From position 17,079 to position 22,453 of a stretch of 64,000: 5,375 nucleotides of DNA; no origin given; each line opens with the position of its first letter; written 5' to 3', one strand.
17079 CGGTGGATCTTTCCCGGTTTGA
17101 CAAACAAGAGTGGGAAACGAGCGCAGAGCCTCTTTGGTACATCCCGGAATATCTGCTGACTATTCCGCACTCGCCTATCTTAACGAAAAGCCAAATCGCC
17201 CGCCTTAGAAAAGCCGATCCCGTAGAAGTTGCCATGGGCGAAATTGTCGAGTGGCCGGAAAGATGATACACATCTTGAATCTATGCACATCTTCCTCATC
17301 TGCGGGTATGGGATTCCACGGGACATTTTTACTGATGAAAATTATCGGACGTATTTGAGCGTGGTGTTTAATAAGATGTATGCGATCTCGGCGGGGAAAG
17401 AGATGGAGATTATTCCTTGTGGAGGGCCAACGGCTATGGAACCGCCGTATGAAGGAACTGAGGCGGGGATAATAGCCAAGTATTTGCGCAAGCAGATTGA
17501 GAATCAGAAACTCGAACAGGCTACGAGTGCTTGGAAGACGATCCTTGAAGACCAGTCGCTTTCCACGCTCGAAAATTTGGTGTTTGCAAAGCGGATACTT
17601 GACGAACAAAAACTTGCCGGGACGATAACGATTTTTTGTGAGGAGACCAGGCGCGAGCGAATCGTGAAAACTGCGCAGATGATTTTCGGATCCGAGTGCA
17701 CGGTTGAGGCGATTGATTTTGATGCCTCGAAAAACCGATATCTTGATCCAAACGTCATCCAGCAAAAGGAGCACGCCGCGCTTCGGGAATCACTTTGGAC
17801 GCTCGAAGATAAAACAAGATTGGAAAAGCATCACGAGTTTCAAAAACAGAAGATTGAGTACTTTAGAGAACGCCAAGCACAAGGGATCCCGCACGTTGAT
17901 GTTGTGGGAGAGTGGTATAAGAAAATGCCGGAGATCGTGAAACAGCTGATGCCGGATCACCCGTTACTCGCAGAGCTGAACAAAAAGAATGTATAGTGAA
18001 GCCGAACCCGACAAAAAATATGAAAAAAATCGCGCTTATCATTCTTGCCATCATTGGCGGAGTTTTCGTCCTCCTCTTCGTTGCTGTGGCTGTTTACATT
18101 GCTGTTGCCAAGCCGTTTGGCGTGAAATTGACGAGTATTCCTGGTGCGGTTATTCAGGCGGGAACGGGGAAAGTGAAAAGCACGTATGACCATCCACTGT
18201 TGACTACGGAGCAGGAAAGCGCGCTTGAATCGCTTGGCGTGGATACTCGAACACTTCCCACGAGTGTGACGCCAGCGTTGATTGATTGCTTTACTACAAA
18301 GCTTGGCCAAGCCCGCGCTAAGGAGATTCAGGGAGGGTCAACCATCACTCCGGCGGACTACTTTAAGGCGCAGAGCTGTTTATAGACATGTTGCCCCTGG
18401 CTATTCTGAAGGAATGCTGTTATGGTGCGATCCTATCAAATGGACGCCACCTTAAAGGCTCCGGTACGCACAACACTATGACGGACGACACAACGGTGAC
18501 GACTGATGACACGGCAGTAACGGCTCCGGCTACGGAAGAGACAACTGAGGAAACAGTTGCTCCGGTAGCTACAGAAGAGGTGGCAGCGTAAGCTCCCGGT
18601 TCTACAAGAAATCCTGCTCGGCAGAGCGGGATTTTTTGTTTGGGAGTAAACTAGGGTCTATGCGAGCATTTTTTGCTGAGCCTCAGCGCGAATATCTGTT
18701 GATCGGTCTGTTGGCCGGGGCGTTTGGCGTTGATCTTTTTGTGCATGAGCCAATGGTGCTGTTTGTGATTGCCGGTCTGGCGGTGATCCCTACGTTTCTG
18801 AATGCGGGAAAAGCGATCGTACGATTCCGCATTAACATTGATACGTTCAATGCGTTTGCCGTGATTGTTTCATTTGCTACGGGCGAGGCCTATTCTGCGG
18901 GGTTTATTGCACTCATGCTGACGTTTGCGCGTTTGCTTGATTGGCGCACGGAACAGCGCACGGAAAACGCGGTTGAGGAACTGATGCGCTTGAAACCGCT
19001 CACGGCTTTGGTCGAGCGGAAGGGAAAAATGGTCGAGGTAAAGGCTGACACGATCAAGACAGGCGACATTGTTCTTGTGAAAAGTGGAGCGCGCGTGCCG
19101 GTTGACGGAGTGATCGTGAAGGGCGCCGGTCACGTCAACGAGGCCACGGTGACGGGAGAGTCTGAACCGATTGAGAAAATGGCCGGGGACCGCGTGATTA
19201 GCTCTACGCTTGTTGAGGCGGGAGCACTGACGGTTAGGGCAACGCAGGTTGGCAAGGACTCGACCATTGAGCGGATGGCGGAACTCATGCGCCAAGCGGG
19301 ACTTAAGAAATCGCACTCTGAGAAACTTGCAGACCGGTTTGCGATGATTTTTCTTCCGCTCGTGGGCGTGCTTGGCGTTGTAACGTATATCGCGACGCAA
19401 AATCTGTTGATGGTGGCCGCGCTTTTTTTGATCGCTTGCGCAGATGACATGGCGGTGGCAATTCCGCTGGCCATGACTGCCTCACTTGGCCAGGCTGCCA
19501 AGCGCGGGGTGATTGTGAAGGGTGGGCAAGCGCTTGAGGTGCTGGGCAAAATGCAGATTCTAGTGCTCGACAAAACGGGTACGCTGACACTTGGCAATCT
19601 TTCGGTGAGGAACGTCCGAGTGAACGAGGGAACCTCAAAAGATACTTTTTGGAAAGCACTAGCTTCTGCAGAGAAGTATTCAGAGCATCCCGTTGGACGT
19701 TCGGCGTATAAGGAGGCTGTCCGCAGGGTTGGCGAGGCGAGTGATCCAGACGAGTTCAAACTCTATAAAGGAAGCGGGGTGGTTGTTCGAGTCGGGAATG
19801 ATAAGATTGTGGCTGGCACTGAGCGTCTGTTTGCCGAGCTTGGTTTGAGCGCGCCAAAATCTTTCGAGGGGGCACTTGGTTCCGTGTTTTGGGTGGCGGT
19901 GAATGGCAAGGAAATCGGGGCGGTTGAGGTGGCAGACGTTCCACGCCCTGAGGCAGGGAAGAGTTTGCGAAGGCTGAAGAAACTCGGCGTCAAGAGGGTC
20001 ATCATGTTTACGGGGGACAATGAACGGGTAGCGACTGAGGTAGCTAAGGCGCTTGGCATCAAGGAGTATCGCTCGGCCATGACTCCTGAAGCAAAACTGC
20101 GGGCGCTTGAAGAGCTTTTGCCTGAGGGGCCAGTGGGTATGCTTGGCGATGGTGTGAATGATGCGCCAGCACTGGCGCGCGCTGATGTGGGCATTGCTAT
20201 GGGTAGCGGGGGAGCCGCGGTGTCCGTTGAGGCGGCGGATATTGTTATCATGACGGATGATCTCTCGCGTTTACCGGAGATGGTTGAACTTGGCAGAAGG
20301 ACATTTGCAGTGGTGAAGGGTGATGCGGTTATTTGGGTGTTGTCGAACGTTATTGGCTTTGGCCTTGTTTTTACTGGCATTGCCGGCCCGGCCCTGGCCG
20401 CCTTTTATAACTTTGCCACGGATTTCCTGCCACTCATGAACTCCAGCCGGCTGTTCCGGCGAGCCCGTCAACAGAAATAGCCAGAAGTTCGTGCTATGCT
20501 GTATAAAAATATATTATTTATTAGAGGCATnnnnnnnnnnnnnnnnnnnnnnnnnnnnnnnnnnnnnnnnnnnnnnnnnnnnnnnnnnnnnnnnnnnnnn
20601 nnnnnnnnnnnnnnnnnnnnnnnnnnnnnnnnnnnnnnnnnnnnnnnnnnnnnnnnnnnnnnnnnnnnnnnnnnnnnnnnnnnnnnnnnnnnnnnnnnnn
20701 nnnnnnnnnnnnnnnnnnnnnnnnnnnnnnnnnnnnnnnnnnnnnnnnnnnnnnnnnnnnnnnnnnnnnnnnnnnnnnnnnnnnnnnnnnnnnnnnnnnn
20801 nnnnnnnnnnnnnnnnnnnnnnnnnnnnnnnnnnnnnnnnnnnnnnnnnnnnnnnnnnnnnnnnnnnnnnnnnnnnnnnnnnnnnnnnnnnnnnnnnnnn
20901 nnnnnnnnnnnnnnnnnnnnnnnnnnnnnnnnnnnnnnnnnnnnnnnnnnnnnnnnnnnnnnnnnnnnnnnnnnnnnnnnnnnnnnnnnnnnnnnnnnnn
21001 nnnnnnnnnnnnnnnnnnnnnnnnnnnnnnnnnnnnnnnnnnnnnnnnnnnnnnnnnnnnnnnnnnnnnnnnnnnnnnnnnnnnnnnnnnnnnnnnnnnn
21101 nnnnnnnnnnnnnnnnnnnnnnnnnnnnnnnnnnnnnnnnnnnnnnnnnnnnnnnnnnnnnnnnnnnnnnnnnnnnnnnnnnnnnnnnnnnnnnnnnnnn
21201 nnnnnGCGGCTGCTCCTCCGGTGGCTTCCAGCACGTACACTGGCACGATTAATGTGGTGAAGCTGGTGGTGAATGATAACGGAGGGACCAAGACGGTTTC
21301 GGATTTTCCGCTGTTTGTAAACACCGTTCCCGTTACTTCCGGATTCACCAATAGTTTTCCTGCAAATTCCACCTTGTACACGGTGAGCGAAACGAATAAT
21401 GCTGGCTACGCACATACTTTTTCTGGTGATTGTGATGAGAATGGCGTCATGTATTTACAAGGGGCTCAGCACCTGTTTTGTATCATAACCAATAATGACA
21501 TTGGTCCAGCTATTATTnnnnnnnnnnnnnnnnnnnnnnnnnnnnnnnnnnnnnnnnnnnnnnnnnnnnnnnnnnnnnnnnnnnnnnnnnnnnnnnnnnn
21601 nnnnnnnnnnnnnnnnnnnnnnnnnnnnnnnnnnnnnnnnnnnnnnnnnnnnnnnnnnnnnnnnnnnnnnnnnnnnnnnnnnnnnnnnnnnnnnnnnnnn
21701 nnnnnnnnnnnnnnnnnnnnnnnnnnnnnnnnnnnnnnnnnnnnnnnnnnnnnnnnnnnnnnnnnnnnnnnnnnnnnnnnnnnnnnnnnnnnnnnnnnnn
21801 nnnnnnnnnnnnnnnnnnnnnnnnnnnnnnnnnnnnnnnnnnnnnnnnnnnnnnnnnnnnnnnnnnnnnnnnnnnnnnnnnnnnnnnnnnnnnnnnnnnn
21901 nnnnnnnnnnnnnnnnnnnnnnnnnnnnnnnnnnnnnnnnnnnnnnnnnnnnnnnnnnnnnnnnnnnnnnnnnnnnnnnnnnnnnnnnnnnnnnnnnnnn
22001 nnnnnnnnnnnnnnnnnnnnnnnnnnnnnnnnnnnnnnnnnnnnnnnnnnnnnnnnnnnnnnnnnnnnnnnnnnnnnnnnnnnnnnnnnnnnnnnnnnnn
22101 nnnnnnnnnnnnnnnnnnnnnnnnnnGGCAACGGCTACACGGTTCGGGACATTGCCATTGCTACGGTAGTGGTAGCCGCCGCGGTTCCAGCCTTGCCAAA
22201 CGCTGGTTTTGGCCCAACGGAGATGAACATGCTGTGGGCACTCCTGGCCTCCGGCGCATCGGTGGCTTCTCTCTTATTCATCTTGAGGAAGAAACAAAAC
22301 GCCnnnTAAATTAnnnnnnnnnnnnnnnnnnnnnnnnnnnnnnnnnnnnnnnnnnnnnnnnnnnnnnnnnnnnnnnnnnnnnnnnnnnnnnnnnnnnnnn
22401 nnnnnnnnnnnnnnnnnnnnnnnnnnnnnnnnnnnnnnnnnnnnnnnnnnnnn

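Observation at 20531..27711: Sortase locus with two giant surface proteins and a cupin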

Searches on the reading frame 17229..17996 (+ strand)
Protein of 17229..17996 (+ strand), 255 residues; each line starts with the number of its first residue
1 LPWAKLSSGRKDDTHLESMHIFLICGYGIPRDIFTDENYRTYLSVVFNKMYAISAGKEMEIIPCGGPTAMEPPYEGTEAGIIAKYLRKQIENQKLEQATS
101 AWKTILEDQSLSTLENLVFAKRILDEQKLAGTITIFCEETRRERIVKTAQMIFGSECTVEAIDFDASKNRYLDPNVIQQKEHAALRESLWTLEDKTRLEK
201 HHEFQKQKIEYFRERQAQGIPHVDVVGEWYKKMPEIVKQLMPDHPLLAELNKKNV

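Call 68: search_protein_families(library=pfam, proteins=[window:17229-17996:+], max_evalue=0.001)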
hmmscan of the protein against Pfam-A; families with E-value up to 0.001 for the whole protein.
window:17229-17996:+ (255 aa): 1 family
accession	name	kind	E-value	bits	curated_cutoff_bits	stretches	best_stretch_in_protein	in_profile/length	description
PF02698.23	DUF218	-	8.2e-08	32.7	27.6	1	51-187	19-130/133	DUF218 domain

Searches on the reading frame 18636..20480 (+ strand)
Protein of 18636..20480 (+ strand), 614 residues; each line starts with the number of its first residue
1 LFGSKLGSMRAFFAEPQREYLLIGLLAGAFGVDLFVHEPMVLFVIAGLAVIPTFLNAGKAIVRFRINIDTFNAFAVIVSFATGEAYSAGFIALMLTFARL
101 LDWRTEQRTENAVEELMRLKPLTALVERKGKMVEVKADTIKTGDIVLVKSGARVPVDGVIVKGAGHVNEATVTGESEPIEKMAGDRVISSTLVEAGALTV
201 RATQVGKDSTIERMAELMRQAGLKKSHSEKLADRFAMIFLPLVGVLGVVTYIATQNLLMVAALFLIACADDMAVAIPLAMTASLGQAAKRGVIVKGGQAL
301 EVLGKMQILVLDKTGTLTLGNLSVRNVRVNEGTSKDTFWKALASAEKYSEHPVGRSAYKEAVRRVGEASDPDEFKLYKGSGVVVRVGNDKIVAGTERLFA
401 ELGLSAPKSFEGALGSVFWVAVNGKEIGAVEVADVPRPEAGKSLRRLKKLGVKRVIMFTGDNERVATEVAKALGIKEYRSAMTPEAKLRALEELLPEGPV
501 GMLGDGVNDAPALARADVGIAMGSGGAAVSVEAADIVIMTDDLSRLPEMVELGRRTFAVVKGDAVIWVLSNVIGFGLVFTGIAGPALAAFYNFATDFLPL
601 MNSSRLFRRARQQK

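Call 68: search_protein_families(library=pfam, proteins=[window:18636-20480:+], max_evalue=0.001)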
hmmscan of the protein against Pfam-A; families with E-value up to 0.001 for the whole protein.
window:18636-20480:+ (614 aa): 2 families
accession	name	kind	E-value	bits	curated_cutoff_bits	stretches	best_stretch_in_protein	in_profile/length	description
PF00122.25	E1-E2_ATPase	-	1.2e-43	149.2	28.1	1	119-290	2-181/181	E1-E2 ATPase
PF00702.32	Hydrolase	-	5.6e-26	92.5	26.4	1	307-517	2-191/191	haloacid dehalogenase-like hydrolase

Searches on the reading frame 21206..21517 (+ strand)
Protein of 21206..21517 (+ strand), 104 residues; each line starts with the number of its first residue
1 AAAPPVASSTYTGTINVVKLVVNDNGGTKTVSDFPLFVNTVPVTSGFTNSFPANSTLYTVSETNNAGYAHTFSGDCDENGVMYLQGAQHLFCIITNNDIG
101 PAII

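Call 83: search_protein_families(library=ncbifam, proteins=[window:21206-21517:+], max_evalue=5)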
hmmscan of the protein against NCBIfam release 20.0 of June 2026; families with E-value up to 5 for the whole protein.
seq(104 aa): 0 families

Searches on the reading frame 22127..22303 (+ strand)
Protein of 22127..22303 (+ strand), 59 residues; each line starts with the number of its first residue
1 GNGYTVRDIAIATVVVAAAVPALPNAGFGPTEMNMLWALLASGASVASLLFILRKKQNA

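Call 113: search_protein_families(library=pfam, proteins=[window:22127-22303:+], max_evalue=10)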
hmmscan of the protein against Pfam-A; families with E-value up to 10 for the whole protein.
seq(59 aa): 2 families
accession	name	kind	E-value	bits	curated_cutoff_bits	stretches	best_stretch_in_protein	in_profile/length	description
PF14015.11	DUF4231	-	0.003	18.4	24.7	1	5-52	16-59/103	Protein of unknown function (DUF4231)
PF00746.26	Gram_pos_anchor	-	0.014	15.8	20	1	17-58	3-41/43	LPXTG cell wall anchor motif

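Call 114: search_protein_families(library=ncbifam, proteins=[window:22127-22303:+], max_evalue=10)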
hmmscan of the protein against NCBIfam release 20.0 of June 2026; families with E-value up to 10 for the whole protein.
seq(59 aa): 1 family
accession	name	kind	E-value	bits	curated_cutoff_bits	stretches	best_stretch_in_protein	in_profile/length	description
TIGR01167.1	LPXTG_anchor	domain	2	9.2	15.9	1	34-58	9-33/34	LPXTG cell wall anchor domain-containing protein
